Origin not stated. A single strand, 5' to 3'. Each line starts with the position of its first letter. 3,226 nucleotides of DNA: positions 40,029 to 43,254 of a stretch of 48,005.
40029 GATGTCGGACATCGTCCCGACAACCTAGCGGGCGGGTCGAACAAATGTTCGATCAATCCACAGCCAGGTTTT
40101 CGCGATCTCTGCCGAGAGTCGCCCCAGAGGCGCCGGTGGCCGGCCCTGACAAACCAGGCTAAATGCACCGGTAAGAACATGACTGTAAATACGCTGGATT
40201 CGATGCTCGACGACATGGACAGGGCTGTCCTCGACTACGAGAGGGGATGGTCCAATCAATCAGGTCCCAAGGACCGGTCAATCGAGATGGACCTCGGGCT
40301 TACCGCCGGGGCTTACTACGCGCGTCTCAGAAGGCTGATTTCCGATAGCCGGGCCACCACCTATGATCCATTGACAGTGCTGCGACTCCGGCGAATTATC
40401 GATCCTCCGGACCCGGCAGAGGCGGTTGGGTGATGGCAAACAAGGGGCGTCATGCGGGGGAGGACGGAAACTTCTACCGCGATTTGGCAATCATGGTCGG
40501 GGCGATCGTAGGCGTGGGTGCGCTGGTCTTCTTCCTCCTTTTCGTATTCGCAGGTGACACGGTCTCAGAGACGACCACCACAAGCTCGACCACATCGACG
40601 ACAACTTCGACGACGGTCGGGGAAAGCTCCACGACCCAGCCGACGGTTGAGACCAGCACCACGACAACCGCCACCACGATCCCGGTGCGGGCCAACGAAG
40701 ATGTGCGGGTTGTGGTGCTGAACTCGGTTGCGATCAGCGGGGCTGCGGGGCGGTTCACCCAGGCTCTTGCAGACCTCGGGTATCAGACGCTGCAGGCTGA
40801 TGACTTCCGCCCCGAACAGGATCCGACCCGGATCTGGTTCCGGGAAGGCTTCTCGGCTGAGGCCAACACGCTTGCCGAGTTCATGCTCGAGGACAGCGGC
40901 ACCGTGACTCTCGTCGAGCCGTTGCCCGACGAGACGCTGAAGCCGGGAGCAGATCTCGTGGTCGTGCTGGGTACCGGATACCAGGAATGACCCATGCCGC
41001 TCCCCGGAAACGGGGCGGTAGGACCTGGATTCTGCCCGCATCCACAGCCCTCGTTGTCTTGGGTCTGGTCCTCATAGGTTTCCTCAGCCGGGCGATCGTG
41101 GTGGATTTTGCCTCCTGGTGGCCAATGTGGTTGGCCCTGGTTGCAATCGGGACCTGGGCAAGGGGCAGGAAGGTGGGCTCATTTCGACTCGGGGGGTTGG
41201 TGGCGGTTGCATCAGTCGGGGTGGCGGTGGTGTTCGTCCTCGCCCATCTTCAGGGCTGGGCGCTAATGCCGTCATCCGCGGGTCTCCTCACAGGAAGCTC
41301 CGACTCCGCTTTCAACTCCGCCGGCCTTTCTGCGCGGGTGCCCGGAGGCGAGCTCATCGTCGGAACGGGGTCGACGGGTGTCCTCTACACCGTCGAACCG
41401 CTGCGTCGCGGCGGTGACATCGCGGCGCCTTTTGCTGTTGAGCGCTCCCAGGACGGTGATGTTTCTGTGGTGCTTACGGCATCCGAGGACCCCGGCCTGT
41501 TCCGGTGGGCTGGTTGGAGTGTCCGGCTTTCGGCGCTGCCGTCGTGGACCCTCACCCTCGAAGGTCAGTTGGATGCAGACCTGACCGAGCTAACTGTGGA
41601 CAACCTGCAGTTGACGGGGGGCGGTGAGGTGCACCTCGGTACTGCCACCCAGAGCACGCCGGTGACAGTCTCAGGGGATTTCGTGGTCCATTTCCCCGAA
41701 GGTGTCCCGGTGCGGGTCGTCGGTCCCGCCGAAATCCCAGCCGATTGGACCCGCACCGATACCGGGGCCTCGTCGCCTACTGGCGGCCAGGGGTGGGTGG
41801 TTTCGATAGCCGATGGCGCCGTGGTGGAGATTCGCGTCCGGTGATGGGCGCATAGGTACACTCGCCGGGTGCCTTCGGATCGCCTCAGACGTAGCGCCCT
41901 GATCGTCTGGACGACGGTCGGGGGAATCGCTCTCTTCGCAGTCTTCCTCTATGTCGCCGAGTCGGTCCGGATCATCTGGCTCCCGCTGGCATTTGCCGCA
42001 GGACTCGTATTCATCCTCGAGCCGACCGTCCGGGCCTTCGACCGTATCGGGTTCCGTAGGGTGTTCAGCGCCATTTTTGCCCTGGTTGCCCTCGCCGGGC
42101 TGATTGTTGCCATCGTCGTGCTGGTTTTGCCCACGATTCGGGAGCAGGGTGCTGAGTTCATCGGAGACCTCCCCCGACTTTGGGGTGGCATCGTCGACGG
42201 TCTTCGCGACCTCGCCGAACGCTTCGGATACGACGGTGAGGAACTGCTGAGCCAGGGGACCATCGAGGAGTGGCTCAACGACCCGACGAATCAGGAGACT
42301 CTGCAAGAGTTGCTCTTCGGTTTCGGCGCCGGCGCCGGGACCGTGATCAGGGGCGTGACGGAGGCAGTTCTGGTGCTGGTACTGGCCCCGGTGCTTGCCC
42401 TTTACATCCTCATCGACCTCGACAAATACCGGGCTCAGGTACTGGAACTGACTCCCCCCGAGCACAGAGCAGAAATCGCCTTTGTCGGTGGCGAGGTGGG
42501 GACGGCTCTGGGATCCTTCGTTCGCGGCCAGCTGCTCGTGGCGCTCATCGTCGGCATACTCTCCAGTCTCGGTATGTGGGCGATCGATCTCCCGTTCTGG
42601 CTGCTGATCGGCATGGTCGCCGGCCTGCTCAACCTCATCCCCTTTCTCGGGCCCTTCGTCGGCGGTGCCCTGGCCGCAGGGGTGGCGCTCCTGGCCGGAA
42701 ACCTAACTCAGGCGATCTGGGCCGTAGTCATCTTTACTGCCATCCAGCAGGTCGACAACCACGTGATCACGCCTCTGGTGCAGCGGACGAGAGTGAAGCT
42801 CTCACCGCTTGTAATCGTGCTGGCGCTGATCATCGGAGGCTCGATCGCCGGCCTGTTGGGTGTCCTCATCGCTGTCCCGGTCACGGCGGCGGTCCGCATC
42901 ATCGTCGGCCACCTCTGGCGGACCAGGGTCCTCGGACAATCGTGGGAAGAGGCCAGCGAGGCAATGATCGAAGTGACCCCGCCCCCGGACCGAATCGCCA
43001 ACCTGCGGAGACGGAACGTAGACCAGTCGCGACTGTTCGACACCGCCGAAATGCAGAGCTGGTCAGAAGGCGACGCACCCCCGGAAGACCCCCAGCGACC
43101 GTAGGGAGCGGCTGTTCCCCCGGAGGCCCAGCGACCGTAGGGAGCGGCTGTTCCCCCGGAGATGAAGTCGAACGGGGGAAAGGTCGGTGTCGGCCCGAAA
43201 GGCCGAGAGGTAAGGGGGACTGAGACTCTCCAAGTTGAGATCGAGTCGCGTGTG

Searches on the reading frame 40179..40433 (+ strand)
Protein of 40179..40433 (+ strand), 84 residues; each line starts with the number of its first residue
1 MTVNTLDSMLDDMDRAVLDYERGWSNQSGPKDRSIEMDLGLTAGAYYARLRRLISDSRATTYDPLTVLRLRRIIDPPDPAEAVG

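Call 7: search_protein_families(library=pfam, proteins=[window:40179-40433:+], max_evalue=1)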
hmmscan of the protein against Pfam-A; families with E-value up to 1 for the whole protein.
window:40179-40433:+ (84 aa): 3 families
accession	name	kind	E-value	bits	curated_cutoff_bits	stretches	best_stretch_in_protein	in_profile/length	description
PF11662.13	DUF3263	-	1.2e-16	60.8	22.3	1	10-73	2-65/74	Protein of unknown function (DUF3263)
PF18734.6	HEPN_AbiU2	-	0.077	12.9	26.8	1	2-36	150-184/193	AbiU2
PF24726.1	DUF7678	-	0.25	11.8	27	1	9-37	36-62/72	Domain of unknown function (DUF7678)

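Call 8: search_protein_families(library=ncbifam, proteins=[window:40179-40433:+], max_evalue=1)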
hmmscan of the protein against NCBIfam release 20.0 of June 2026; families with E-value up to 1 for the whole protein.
window:40179-40433:+ (84 aa): 1 family
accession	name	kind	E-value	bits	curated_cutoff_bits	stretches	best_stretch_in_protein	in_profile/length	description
NF053843.1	NcldAssocNapAMycb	equivalog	9.3e-10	38.5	160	1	8-73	31-96/113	nucleoid-associated protein NapA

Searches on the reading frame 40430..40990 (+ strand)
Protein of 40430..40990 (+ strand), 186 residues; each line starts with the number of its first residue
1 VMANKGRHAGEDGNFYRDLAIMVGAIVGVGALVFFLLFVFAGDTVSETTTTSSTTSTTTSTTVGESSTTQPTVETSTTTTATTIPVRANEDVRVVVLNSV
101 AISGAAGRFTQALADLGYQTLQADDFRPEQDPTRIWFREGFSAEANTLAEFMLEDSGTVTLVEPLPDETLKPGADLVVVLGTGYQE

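Call 7: search_protein_families(library=pfam, proteins=[window:40430-40990:+], max_evalue=1)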
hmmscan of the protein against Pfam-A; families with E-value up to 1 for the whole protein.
window:40430-40990:+ (186 aa): 7 families
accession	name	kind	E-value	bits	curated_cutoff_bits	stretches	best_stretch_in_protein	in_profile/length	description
PF13399.11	LytR_C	-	1.2e-09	39.4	22.2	1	91-184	1-86/86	LytR cell envelope-related transcriptional attenuator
PF21827.1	New_glue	-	1.1e-05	25.5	31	1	33-83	13-63/94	New glue protein family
PF05642.16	Sporozoite_P67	-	0.0004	19.1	28.9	1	42-165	267-380/727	Sporozoite P67 surface antigen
PF04415.17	DUF515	-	0.027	13.4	29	1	19-71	284-338/449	Protein of unknown function (DUF515)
PF06933.16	SSP160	-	0.2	10.3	25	1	44-100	286-342/758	Special lobe-specific silk protein SSP160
PF03409.20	Glycoprotein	-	0.26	10.6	27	1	37-82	310-358/370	Transmembrane glycoprotein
PF25728.1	US29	-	0.58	9.5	27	1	45-92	25-72/324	Cytomegalovirus US29 protein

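Call 8: search_protein_families(library=ncbifam, proteins=[window:40430-40990:+], max_evalue=1)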
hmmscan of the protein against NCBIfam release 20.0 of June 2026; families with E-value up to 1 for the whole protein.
window:40430-40990:+ (186 aa): 5 families
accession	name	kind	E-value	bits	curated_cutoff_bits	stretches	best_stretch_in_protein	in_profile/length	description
NF035953.1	integrity_Cei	equivalog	1.2e-06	28.5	150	1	20-123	15-112/212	envelope integrity protein Cei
NF053526.1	Myco_lipo_LppK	equivalog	0.013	15.5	125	1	46-125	30-114/167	lipoprotein LppK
NF038218.1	IcmG_DotF_IVB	equivalog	0.03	14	200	1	12-85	44-115/266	type IVB secretion system protein IcmG/DotF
NF038309.1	HisXaaSer_A3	equivalog_domain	0.11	12.4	65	1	11-66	16-68/81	His-Xaa-Ser repeat protein HxsA3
TIGR03931.1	T7SS_Rv3446c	hypoth_equivalog_domain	0.34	11.2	47.6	1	28-96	3-71/194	type VII secretion-associated protein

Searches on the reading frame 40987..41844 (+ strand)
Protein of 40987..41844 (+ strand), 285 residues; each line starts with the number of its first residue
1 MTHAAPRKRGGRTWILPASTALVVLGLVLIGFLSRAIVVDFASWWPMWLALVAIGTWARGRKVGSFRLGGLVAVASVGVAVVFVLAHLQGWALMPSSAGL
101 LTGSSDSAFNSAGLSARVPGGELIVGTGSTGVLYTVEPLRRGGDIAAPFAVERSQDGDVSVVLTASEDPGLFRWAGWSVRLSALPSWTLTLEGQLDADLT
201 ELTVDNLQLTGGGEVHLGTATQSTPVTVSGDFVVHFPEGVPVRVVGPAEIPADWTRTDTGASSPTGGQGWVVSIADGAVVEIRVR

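Call 7: search_protein_families(library=pfam, proteins=[window:40987-41844:+], max_evalue=1)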
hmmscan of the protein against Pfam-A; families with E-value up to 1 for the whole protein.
window:40987-41844:+ (285 aa): 1 family
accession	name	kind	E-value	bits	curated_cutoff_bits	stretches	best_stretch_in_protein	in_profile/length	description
PF18492.6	ORF_2_N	-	0.32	11.6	29.2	1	206-241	32-65/122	Open reading frame 2 N-terminal domain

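Call 8: search_protein_families(library=ncbifam, proteins=[window:40987-41844:+], max_evalue=1)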
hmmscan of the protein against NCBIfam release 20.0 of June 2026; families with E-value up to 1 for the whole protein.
window:40987-41844:+ (285 aa): 0 families

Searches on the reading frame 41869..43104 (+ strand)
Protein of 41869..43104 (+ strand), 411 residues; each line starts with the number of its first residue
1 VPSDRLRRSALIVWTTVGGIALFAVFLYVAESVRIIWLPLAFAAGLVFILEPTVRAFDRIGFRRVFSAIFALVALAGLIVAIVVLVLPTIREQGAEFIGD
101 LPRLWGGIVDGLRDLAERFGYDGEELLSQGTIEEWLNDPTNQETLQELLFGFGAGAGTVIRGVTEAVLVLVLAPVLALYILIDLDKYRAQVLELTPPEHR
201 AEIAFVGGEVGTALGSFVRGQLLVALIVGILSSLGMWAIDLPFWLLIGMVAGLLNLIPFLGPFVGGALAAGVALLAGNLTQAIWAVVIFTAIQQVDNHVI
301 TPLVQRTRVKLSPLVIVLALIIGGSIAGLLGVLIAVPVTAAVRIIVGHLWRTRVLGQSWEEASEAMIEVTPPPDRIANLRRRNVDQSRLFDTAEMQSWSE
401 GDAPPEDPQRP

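Call 7: search_protein_families(library=pfam, proteins=[window:41869-43104:+], max_evalue=1)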
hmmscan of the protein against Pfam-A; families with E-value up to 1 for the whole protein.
window:41869-43104:+ (411 aa): 1 family
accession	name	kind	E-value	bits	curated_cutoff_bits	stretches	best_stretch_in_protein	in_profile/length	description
PF01594.21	AI-2E_transport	-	4.4e-57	194.2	34.3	1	21-348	5-325/327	AI-2E family transporter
